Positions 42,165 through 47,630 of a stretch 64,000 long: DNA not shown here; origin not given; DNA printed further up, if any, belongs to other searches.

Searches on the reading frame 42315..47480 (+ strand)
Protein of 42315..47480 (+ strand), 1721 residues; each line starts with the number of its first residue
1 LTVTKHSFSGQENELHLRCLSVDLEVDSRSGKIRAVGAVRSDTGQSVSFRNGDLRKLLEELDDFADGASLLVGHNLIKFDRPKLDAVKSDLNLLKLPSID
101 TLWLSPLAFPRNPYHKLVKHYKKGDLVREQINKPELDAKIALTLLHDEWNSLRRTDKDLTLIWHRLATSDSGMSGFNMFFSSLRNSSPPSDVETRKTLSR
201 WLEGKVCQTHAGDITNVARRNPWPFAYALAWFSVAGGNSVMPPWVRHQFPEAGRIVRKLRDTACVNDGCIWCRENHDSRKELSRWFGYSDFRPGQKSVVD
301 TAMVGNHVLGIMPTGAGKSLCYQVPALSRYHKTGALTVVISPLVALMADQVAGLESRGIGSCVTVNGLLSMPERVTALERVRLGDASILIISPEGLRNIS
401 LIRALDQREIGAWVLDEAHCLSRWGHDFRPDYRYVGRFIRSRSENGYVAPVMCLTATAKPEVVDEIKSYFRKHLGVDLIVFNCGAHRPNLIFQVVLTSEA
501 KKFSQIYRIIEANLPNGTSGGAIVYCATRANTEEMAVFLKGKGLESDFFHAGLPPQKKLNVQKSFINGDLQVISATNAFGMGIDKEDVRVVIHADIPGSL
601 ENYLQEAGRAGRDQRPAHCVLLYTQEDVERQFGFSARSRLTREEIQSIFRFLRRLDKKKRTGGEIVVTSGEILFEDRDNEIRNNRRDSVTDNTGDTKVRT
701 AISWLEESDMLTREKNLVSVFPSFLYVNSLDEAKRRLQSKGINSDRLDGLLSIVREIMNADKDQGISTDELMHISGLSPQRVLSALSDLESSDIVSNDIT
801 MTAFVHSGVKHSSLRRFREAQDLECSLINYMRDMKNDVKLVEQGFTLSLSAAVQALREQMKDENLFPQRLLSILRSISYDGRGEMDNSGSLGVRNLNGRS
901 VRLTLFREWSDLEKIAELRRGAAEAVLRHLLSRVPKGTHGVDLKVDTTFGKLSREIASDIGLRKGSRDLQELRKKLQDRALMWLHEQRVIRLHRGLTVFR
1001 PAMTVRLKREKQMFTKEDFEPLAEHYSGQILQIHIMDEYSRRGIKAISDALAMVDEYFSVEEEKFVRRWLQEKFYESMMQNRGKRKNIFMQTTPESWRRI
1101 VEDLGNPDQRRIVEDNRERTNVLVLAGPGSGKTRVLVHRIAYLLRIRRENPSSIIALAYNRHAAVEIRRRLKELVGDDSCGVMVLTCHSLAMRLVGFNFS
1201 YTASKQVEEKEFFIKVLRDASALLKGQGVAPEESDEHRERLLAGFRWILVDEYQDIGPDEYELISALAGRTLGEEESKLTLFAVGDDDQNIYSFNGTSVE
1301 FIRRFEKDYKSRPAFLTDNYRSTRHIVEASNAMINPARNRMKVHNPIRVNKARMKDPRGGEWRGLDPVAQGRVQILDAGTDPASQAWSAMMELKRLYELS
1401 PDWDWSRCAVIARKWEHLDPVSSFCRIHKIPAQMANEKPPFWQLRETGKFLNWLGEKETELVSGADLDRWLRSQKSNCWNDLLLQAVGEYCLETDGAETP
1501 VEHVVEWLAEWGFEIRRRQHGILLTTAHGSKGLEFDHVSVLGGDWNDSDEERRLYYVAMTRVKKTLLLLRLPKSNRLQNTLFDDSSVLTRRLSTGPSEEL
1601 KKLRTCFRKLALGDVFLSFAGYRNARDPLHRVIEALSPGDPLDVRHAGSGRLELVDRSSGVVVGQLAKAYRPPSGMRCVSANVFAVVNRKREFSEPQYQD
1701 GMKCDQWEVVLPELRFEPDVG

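Call 66: search_protein_families(library=pfam, proteins=[window:42315-47480:+], max_evalue=0.00001)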
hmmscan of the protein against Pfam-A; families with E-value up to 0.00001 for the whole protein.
window:42315-47480:+ (1721 aa): 6 families
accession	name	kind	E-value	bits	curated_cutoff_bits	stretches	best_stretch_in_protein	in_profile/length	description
PF00580.27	UvrD-helicase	-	7.1e-38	131.3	23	2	1106-1195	2-90/271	UvrD/REP helicase N-terminal domain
PF00270.35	DEAD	-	6.3e-31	107.8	26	1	292-465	1-166/167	DEAD/DEAH box helicase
PF13245.12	AAA_19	-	6.4e-23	81.9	25.1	1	1109-1294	1-133/134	AAA domain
PF00271.37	Helicase_C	-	1.5e-20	73.9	23.5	1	507-613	7-109/110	Helicase conserved C-terminal domain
PF13361.12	UvrD_C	-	3.4e-14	53.5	25.6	1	1520-1568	285-345/350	UvrD-like helicase C-terminal domain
PF13538.12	UvrD_C_2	-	1.8e-07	31.4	27.4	1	1523-1568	3-51/52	UvrD-like helicase C-terminal domain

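Call 67: search_protein_families(library=padloc, proteins=[window:42315-47480:+], max_evalue=0.00001)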
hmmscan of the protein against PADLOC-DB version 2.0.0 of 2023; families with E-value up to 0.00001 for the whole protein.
window:42315-47480:+ (1721 aa): 69 families (the best 25 are shown)
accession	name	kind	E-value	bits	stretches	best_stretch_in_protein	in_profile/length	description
PDLC02864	DpdF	-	1.8e-114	381.7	1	275-646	7-361/610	DpdF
PDLC02870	DpdF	-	6.6e-95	316.6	1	283-651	6-357/534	DpdF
PDLC02861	DpdF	-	2.1e-94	315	1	274-630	12-350/611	DpdF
PDLC03928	PsyrT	-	2.5e-90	301.7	1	275-656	5-378/689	-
PDLC02865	DpdF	-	8.6e-71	237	1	277-628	746-1085/1499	DpdF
PDLC01089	C3a193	-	1.4e-56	190.5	1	311-689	273-657/983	poss. alt. Cas3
PDLC00117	GajB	-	2.9e-53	179.3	3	1237-1342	211-310/604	UrvD helicase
PDLC02868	DpdF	-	2.6e-52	175.8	2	284-498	332-543/1078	DpdF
PDLC02855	DpdF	-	2.1e-49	166.5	1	294-631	143-487/825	DpdF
PDLC02859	DpdF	-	1e-47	160.9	1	283-621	93-423/545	DpdF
PDLC03802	RTasHel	-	1.2e-45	154.6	3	1236-1336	184-275/675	DRT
PDLC00114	GajB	-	1e-44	151.2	2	1241-1441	212-387/635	UrvD helicase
PDLC00132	GajB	-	3.1e-43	146.4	2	1245-1340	215-305/625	UrvD helicase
PDLC02872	DpdF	-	1.3e-41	141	1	294-649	161-531/859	DpdF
PDLC02867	DpdF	-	1.7e-38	130.5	1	288-630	133-485/855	DpdF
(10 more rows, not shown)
